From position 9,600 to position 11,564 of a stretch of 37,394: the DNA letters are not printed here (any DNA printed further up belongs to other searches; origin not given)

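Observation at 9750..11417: Receiver domain fused to a redox-dead glutaredoxin-like module and a CXXC-less thioredoxin-reductase-like flavoenzyme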

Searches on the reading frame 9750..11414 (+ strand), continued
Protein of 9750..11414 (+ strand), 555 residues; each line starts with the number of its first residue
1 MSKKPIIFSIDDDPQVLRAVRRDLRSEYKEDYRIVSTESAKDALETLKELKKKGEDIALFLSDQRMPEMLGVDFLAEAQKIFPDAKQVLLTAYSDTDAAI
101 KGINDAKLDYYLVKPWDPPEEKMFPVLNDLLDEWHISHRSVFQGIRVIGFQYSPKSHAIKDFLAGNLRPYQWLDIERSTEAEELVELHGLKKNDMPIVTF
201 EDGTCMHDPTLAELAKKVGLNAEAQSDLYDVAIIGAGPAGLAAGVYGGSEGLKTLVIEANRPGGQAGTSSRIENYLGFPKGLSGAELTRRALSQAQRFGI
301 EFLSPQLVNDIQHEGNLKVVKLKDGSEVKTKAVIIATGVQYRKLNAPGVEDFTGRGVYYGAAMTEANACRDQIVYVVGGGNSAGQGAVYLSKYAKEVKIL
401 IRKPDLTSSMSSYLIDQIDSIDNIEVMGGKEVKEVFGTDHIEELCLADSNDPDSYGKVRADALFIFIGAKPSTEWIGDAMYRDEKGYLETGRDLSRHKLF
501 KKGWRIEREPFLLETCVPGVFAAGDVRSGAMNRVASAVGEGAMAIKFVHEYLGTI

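Call 22: search_protein_representatives(protein=window:9750-11414:+)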
Query: 555 residues. Proteins with E-value up to 0.001 (for the whole library): 56331; up to 1e-10: 21317; up to 1e-30: 3702. The best 150 are listed.
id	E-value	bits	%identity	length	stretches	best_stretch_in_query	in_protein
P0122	1.7e-190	650.5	52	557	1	3-554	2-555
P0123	1.7e-169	581.2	49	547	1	1-554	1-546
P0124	1.6e-165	568.1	50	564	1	2-553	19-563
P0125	1.7e-162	558.1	47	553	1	5-554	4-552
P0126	6.2e-162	556.3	48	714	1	3-554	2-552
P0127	7.0e-153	526.4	61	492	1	3-373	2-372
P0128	5.8e-143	493.7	43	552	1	3-553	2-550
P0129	9.9e-142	489.6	42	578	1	3-553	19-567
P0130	5.0e-134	464.2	44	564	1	3-552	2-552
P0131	1.4e-133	462.7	43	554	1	4-553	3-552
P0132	3.5e-133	461.4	44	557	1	3-552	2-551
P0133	4.5e-133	461.0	48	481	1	1-446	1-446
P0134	4.4e-130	451.1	40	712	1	2-552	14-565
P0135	6.2e-130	450.6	43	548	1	10-554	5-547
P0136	2.0e-129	449.0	53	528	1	3-382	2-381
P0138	3.0e-126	438.5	41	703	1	2-553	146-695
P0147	4.7e-120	418.0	43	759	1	3-552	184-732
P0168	7.7e-113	394.2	38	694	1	6-553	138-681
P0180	1.5e-109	383.4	48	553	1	127-552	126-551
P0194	1.8e-107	376.5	47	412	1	141-553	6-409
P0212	2.1e-102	359.8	45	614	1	141-553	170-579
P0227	2.0e-100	353.3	43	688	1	144-554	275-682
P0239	4.9e-98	345.4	45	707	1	140-553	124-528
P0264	3.1e-94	332.8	41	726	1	144-553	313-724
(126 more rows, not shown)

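Call 29: search_protein_families(library=pfam, proteins=[P0126, P0134, P0138, P0147, P0168, P0227, P0264, P0239, P0212, P0194], max_evalue=0.0001)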
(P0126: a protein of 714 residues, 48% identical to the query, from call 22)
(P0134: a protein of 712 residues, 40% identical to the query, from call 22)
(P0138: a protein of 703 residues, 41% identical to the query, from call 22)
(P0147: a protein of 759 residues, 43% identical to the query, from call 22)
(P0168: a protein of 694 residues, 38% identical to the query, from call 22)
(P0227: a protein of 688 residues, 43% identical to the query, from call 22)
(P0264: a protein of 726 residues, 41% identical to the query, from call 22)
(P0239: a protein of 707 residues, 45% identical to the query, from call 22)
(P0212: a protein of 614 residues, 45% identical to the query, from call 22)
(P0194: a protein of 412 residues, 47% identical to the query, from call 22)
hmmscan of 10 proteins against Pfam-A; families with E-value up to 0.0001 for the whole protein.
P0126 (714 aa): 11 families
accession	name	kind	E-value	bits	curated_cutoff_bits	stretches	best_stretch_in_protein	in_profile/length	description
PF07992.20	Pyr_redox_2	-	9.4e-38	130.7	26.1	1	228-539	1-291/291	Pyridine nucleotide-disulphide oxidoreductase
PF00027.35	cNMP_binding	-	2.6e-23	82.2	27.5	1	597-681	4-89/89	Cyclic nucleotide-binding domain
PF13738.12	Pyr_redox_3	-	2.2e-18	67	30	1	290-487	87-288/305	Pyridine nucleotide-disulphide oxidoreductase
PF01266.30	DAO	-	1.4e-08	35.1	27.9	0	229-270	1-44/353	FAD dependent oxidoreductase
PF03486.20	HI0933_like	-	2.5e-07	30.8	50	0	229-260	2-33/244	HI0933-like protein Rossmann domain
PF01946.23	Thi4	-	4.4e-07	29.8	26.2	0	227-266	17-58/235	Thi4 family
PF12831.13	FAD_oxidored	-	8.5e-07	29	27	1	229-265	1-38/416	FAD dependent oxidoreductase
PF00070.33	Pyr_redox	-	9.7e-07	29.7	22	0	373-438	2-70/82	Pyridine nucleotide-disulphide oxidoreductase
PF00072.30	Response_reg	-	3e-06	27.8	30.2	1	12-116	6-102/111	Response regulator receiver domain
PF13450.12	NAD_binding_8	-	1.4e-05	25.7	21.9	0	232-266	1-36/68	NAD(P)-binding Rossmann-like domain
PF00890.30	FAD_binding_2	-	3.7e-05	23.5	20.4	1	229-268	1-41/414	FAD binding domain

P0134 (712 aa): 10 families
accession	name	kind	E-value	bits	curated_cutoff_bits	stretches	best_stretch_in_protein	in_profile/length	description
PF07992.20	Pyr_redox_2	-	2.9e-33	116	26.1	1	242-554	1-291/291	Pyridine nucleotide-disulphide oxidoreductase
PF13738.12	Pyr_redox_3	-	2.9e-12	46.9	30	1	338-491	120-278/305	Pyridine nucleotide-disulphide oxidoreductase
PF00070.33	Pyr_redox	-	4.5e-11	43.5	22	1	388-459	3-79/82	Pyridine nucleotide-disulphide oxidoreductase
PF12831.13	FAD_oxidored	-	3.8e-08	33.5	27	1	243-279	1-38/416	FAD dependent oxidoreductase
PF01266.30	DAO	-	2.5e-07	31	27.9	1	243-283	1-43/353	FAD dependent oxidoreductase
PF03486.20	HI0933_like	-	3.2e-07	30.5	50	1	243-274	2-33/244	HI0933-like protein Rossmann domain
PF00072.30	Response_reg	-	4e-07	30.6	30.2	1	44-130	23-103/111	Response regulator receiver domain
PF00890.30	FAD_binding_2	-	1e-05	25.4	20.4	1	243-278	1-37/414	FAD binding domain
PF01946.23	Thi4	-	1.1e-05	25.2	26.2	0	242-279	18-57/235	Thi4 family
PF13450.12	NAD_binding_8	-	4.7e-05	24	21.9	1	246-284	1-40/68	NAD(P)-binding Rossmann-like domain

P0138 (703 aa): 8 families
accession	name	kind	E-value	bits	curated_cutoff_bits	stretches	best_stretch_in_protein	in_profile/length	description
PF07992.20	Pyr_redox_2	-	1.5e-33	116.9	26.1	1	373-683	1-291/291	Pyridine nucleotide-disulphide oxidoreductase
PF12680.13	SnoaL_2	-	5.9e-15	56.1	27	1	9-114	1-101/102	SnoaL-like domain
PF13738.12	Pyr_redox_3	-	2.2e-14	53.9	30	1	509-632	158-288/305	Pyridine nucleotide-disulphide oxidoreductase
PF12831.13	FAD_oxidored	-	2.2e-10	40.9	27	1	374-410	1-38/416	FAD dependent oxidoreductase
PF00070.33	Pyr_redox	-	4.5e-08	33.9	22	1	518-583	2-70/82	Pyridine nucleotide-disulphide oxidoreductase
PF00890.30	FAD_binding_2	-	1.4e-06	28.3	20.4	1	374-408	1-36/414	FAD binding domain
PF01946.23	Thi4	-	1.7e-06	27.9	26.2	1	368-411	13-58/235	Thi4 family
PF01266.30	DAO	-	2.4e-06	27.8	27.9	1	374-498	1-129/353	FAD dependent oxidoreductase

P0147 (759 aa): 10 families
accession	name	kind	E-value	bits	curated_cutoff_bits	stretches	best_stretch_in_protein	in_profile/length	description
PF07992.20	Pyr_redox_2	-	7.6e-31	108.1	26.1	1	408-721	1-291/291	Pyridine nucleotide-disulphide oxidoreductase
PF13738.12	Pyr_redox_3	-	1.6e-15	57.6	30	1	510-605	122-215/305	Pyridine nucleotide-disulphide oxidoreductase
PF12831.13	FAD_oxidored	-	2e-09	37.7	27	1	409-458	1-50/416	FAD dependent oxidoreductase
PF00070.33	Pyr_redox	-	3.9e-08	34.1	22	1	557-628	2-79/82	Pyridine nucleotide-disulphide oxidoreductase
PF01946.23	Thi4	-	1e-06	28.6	26.2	1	402-446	12-58/235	Thi4 family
PF00890.30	FAD_binding_2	-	1.6e-06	28.1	20.4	1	409-447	1-40/414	FAD binding domain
PF03486.20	HI0933_like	-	4.2e-06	26.8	50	0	409-439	2-32/244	HI0933-like protein Rossmann domain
PF01134.28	GIDA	-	4.7e-06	26.3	22.1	0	409-436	1-28/391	Glucose inhibited division protein A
PF00072.30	Response_reg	-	7.9e-06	26.5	30.2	1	196-287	5-93/111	Response regulator receiver domain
PF13450.12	NAD_binding_8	-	1.5e-05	25.6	21.9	1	412-450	1-40/68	NAD(P)-binding Rossmann-like domain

P0168 (694 aa): 10 families
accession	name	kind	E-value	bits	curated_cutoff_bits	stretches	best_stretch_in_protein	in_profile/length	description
PF07992.20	Pyr_redox_2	-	7.3e-34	117.9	26.1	1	358-669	1-291/291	Pyridine nucleotide-disulphide oxidoreductase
PF13738.12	Pyr_redox_3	-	4.3e-15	56.2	30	1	454-614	120-287/305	Pyridine nucleotide-disulphide oxidoreductase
PF12680.13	SnoaL_2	-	7.4e-12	46.2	27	1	10-116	2-101/102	SnoaL-like domain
PF00070.33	Pyr_redox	-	5.7e-09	36.8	22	1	503-575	2-79/82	Pyridine nucleotide-disulphide oxidoreductase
PF00890.30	FAD_binding_2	-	1.4e-07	31.5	20.4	1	359-399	1-42/414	FAD binding domain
PF12831.13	FAD_oxidored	-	1e-06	28.8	27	1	359-394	1-37/416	FAD dependent oxidoreductase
PF01946.23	Thi4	-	3.2e-06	27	26.2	1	356-397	16-59/235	Thi4 family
PF01266.30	DAO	-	4.1e-05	23.7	27.9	1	359-400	1-44/353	FAD dependent oxidoreductase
PF00072.30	Response_reg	-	4.8e-05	23.9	30.2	0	139-252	1-104/111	Response regulator receiver domain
PF03486.20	HI0933_like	-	5.5e-05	23.2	50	0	359-390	2-33/244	HI0933-like protein Rossmann domain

P0227 (688 aa): 8 families
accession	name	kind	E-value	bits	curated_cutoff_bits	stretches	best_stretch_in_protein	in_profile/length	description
PF07992.20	Pyr_redox_2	-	1.6e-31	110.3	26.1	1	361-669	1-291/291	Pyridine nucleotide-disulphide oxidoreductase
PF00027.35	cNMP_binding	-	1.6e-16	60.5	27.5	1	164-250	2-88/89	Cyclic nucleotide-binding domain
PF13738.12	Pyr_redox_3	-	2e-16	60.6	30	1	415-617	79-285/305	Pyridine nucleotide-disulphide oxidoreductase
PF00070.33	Pyr_redox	-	2.7e-09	37.9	22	1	506-570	2-69/82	Pyridine nucleotide-disulphide oxidoreductase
PF12831.13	FAD_oxidored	-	7.6e-06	25.9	27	1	362-398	1-38/416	FAD dependent oxidoreductase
PF13434.12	Lys_Orn_oxgnase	-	1.1e-05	25.2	21.3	0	449-537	131-224/339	L-lysine 6-monooxygenase/L-ornithine 5-monooxygenase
PF01494.25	FAD_binding_3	-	1.5e-05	24.8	22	0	361-405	2-46/349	FAD binding domain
PF03486.20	HI0933_like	-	4.4e-05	23.5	50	0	362-394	2-34/244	HI0933-like protein Rossmann domain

P0264 (726 aa): 13 families
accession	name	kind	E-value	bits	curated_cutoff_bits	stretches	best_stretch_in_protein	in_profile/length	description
PF07992.20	Pyr_redox_2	-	7.4e-31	108.1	26.1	1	400-712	2-291/291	Pyridine nucleotide-disulphide oxidoreductase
PF13738.12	Pyr_redox_3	-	7.7e-21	75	30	1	452-657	78-287/305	Pyridine nucleotide-disulphide oxidoreductase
PF00027.35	cNMP_binding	-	1.6e-10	41.2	27.5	1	202-287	2-88/89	Cyclic nucleotide-binding domain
PF01266.30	DAO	-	5.3e-08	33.2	27.9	1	400-441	1-44/353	FAD dependent oxidoreductase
PF12831.13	FAD_oxidored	-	3.8e-07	30.2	27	1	400-437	1-39/416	FAD dependent oxidoreductase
PF01946.23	Thi4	-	5.2e-07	29.6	26.2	1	393-437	12-58/235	Thi4 family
PF13450.12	NAD_binding_8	-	5.9e-07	30.1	21.9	1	403-440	1-39/68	NAD(P)-binding Rossmann-like domain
PF00070.33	Pyr_redox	-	7.9e-07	29.9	22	0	544-610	2-71/82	Pyridine nucleotide-disulphide oxidoreductase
PF13434.12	Lys_Orn_oxgnase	-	1.5e-06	28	21.3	0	491-572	135-221/339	L-lysine 6-monooxygenase/L-ornithine 5-monooxygenase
PF03486.20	HI0933_like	-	2.6e-06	27.5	50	0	400-431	2-33/244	HI0933-like protein Rossmann domain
PF01494.25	FAD_binding_3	-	1.2e-05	25.2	22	0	401-432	4-35/349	FAD binding domain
PF01134.28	GIDA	-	1.9e-05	24.4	22.1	0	400-428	1-29/391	Glucose inhibited division protein A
PF00890.30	FAD_binding_2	-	7.9e-05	22.5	20.4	0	400-439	1-41/414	FAD binding domain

P0239 (707 aa): 14 families
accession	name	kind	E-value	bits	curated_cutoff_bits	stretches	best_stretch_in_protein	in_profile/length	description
PF07992.20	Pyr_redox_2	-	1.3e-30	107.3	26.1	1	214-516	2-291/291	Pyridine nucleotide-disulphide oxidoreductase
PF13499.12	EF-hand_7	-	1.4e-17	64.2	30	1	546-620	5-66/67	EF-hand domain pair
PF13405.12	EF-hand_6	-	4.5e-16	57.4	25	0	670-693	4-27/30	EF-hand domain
PF13738.12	Pyr_redox_3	-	4.8e-16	59.3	30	1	295-499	107-305/305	Pyridine nucleotide-disulphide oxidoreductase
PF00036.39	EF-hand_1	-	1.7e-14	52.6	25.4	0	670-694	4-28/29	EF hand domain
PF00070.33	Pyr_redox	-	7.7e-09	36.4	22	1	358-427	2-75/82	Pyridine nucleotide-disulphide oxidoreductase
PF12831.13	FAD_oxidored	-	2.8e-07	30.6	27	1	214-251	1-39/416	FAD dependent oxidoreductase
PF01946.23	Thi4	-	1.5e-06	28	26.2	0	212-250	17-57/235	Thi4 family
PF13833.12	EF-hand_8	-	2.5e-06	27.6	28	0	641-658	34-51/54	EF-hand domain pair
PF13450.12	NAD_binding_8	-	1e-05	26.2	21.9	0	217-255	1-40/68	NAD(P)-binding Rossmann-like domain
PF01266.30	DAO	-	2e-05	24.7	27.9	1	214-254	1-43/353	FAD dependent oxidoreductase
PF03486.20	HI0933_like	-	3.1e-05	24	50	0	214-244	2-32/244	HI0933-like protein Rossmann domain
PF00890.30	FAD_binding_2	-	3.3e-05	23.7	20.4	0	214-248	1-36/414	FAD binding domain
PF13202.12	EF-hand_5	-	4.2e-05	23.3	25.9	0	548-565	3-21/25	EF hand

P0212 (614 aa): 7 families
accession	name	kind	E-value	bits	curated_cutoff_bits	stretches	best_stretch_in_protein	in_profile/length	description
PF07992.20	Pyr_redox_2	-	3.3e-29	102.7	26.1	1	257-567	1-291/291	Pyridine nucleotide-disulphide oxidoreductase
PF13738.12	Pyr_redox_3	-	1.6e-15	57.6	30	1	317-515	85-287/305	Pyridine nucleotide-disulphide oxidoreductase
PF00027.35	cNMP_binding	-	5.5e-15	55.6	27.5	1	62-145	2-86/89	Cyclic nucleotide-binding domain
PF12831.13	FAD_oxidored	-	1.3e-08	35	27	0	258-293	1-37/416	FAD dependent oxidoreductase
PF03486.20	HI0933_like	-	2.7e-06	27.5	50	0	258-287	2-31/244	HI0933-like protein Rossmann domain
PF00070.33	Pyr_redox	-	3.1e-06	28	22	1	403-469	2-71/82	Pyridine nucleotide-disulphide oxidoreductase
PF01946.23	Thi4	-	8.3e-06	25.6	26.2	0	257-293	18-56/235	Thi4 family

P0194 (412 aa): 6 families
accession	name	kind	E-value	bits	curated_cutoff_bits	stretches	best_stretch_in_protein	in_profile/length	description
PF07992.20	Pyr_redox_2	-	7.6e-33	114.6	26.1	1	93-397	1-291/291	Pyridine nucleotide-disulphide oxidoreductase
PF13738.12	Pyr_redox_3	-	1.1e-17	64.7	30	1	160-346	92-281/305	Pyridine nucleotide-disulphide oxidoreductase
PF00070.33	Pyr_redox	-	5.3e-09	36.9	22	1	238-304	2-71/82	Pyridine nucleotide-disulphide oxidoreductase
PF01946.23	Thi4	-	8.7e-08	32.1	26.2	1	89-128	14-55/235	Thi4 family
PF03486.20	HI0933_like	-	2e-06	27.9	50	0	94-128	2-36/244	HI0933-like protein Rossmann domain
PF12831.13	FAD_oxidored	-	2.7e-06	27.4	27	0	94-130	1-38/416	FAD dependent oxidoreductase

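Call 30: search_protein_families(library=pfam, alignment_id=A2, max_evalue=0.001)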
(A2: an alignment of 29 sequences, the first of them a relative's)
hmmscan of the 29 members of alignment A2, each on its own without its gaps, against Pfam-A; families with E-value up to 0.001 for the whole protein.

A. member 1, P0180 (553 aa): 14 families
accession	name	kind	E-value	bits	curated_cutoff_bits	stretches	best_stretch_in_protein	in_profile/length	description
PF07992.20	Pyr_redox_2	-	7.2e-35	121.3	26.1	1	233-540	1-291/291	Pyridine nucleotide-disulphide oxidoreductase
PF00027.35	cNMP_binding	-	9.2e-18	64.5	27.5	1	37-122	2-88/89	Cyclic nucleotide-binding domain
PF13738.12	Pyr_redox_3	-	1e-17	64.8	30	1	324-490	116-287/305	Pyridine nucleotide-disulphide oxidoreductase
PF12831.13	FAD_oxidored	-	3.8e-09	36.8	27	1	234-271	1-39/416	FAD dependent oxidoreductase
PF00070.33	Pyr_redox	-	1.1e-08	36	22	1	377-449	2-79/82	Pyridine nucleotide-disulphide oxidoreductase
PF01266.30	DAO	-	1.8e-08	34.7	27.9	1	234-273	1-41/353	FAD dependent oxidoreductase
PF01946.23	Thi4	-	3.8e-07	30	26.2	1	232-272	17-58/235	Thi4 family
PF01134.28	GIDA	-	3.8e-07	29.9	22.1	0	234-263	1-30/391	Glucose inhibited division protein A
PF03486.20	HI0933_like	-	6.1e-07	29.6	50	0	234-265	2-33/244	HI0933-like protein Rossmann domain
PF13450.12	NAD_binding_8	-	1.5e-06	28.8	21.9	1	237-271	1-36/68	NAD(P)-binding Rossmann-like domain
PF00890.30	FAD_binding_2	-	4.8e-06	26.5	20.4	1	234-274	1-42/414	FAD binding domain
PF13434.12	Lys_Orn_oxgnase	-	3.6e-05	23.5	21.3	0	326-409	141-225/339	L-lysine 6-monooxygenase/L-ornithine 5-monooxygenase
PF05834.18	Lycopene_cycl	-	3.7e-05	23.4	23.4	0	234-274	1-46/380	Lycopene cyclase protein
PF01494.25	FAD_binding_3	-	0.00061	19.5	22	0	234-265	3-34/349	FAD binding domain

B. families by the number of members that match (of 29 scanned): 16 families
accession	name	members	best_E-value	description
PF07992.20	Pyr_redox_2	29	1.3e-35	Pyridine nucleotide-disulphide oxidoreductase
PF13738.12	Pyr_redox_3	29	3.2e-19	Pyridine nucleotide-disulphide oxidoreductase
PF00027.35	cNMP_binding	29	9.2e-18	Cyclic nucleotide-binding domain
PF00070.33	Pyr_redox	29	2.1e-13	Pyridine nucleotide-disulphide oxidoreductase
PF12831.13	FAD_oxidored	26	1.3e-11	FAD dependent oxidoreductase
PF13450.12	NAD_binding_8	25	1.8e-09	NAD(P)-binding Rossmann-like domain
PF03486.20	HI0933_like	25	1.2e-07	HI0933-like protein Rossmann domain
PF01946.23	Thi4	24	6e-09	Thi4 family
PF01266.30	DAO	22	4.2e-10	FAD dependent oxidoreductase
PF00890.30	FAD_binding_2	22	2.1e-07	FAD binding domain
PF01134.28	GIDA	16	2.5e-07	Glucose inhibited division protein A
PF01494.25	FAD_binding_3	16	4e-06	FAD binding domain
PF13434.12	Lys_Orn_oxgnase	11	2.3e-05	L-lysine 6-monooxygenase/L-ornithine 5-monooxygenase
PF05834.18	Lycopene_cycl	4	5.7e-06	Lycopene cyclase protein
PF13454.12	NAD_binding_9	2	2e-05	FAD-NAD(P)-binding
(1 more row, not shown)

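Call 36: find_encoding_contigs(protein=P0116, flank=8000, max_places=2)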
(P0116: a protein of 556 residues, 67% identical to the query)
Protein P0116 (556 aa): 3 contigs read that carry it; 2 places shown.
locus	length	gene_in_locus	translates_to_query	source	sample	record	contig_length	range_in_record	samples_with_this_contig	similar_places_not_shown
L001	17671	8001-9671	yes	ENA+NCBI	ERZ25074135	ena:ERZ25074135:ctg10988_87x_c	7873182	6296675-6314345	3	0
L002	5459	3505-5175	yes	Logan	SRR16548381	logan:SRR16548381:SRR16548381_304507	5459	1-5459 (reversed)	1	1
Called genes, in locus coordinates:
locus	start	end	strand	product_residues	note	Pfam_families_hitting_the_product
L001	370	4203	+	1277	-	PF00560:LRR_1 (faint), PF12799:LRR_4 (faint), PF13855:LRR_8 (faint), PF23598:LRR_14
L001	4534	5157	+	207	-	PF05685:Uma2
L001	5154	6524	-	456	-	PF01554:MatE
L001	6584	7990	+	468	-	PF00027:cNMP_binding, PF00512:HisKA (faint), PF02518:HATPase_c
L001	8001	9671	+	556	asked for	PF00072:Response_reg, PF00070:Pyr_redox (faint), PF01266:DAO (faint), PF01946:Thi4 (weak), PF01134:GIDA (faint), PF07992:Pyr_redox_2, PF12831:FAD_oxidored (weak), PF13738:Pyr_redox_3, +2 more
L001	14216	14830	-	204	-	-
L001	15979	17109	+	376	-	-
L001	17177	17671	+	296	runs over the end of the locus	PF13612:DDE_Tnp_1_3, PF01609:DDE_Tnp_1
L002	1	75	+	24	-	?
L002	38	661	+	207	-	PF05685:Uma2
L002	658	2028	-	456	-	PF01554:MatE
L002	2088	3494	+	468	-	PF00027:cNMP_binding, PF00512:HisKA (faint), PF02518:HATPase_c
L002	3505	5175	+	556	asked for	PF00072:Response_reg, PF00070:Pyr_redox (faint), PF01266:DAO (faint), PF01946:Thi4 (weak), PF01134:GIDA (faint), PF07992:Pyr_redox_2, PF12831:FAD_oxidored (weak), PF13738:Pyr_redox_3, +2 more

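Call 37: find_encoding_contigs(protein=P0091, flank=8000, max_places=2)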
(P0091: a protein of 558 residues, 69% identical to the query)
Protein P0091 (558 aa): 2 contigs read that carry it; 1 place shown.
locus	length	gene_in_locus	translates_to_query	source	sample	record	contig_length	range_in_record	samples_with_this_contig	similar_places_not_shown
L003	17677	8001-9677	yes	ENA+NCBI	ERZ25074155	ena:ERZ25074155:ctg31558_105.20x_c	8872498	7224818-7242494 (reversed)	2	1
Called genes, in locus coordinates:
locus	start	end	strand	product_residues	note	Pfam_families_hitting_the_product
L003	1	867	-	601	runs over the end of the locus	PF17164:DUF5122, PF11617:Cu-binding_MopE (weak), PF18962:Por_Secre_tail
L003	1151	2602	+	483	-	-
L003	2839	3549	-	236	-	-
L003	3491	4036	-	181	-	-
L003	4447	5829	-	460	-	PF01554:MatE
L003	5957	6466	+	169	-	PF13238:AAA_18 (weak), PF13671:AAA_33 (weak)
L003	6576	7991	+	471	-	PF00027:cNMP_binding, PF02518:HATPase_c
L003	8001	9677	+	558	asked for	PF00072:Response_reg, PF01946:Thi4 (weak), PF00070:Pyr_redox (faint), PF00890:FAD_binding_2 (weak), PF01266:DAO (weak), PF07992:Pyr_redox_2, PF12831:FAD_oxidored (weak), PF13738:Pyr_redox_3, +3 more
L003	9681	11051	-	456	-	-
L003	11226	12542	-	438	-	PF16401:DUF5009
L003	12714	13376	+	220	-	PF10988:DUF2807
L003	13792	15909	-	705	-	PF17191:RecG_wedge, PF01336:tRNA_anti-codon (weak), PF00270:DEAD, PF04851:ResIII, PF22590:Cas3-like_C_2 (faint), PF00271:Helicase_C, PF19833:RecG_dom3_C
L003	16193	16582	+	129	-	PF02033:RBFA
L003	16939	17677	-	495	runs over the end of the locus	PF00950:ABC-3, PF01032:FecCD (weak), PF02742:Fe_dep_repr_C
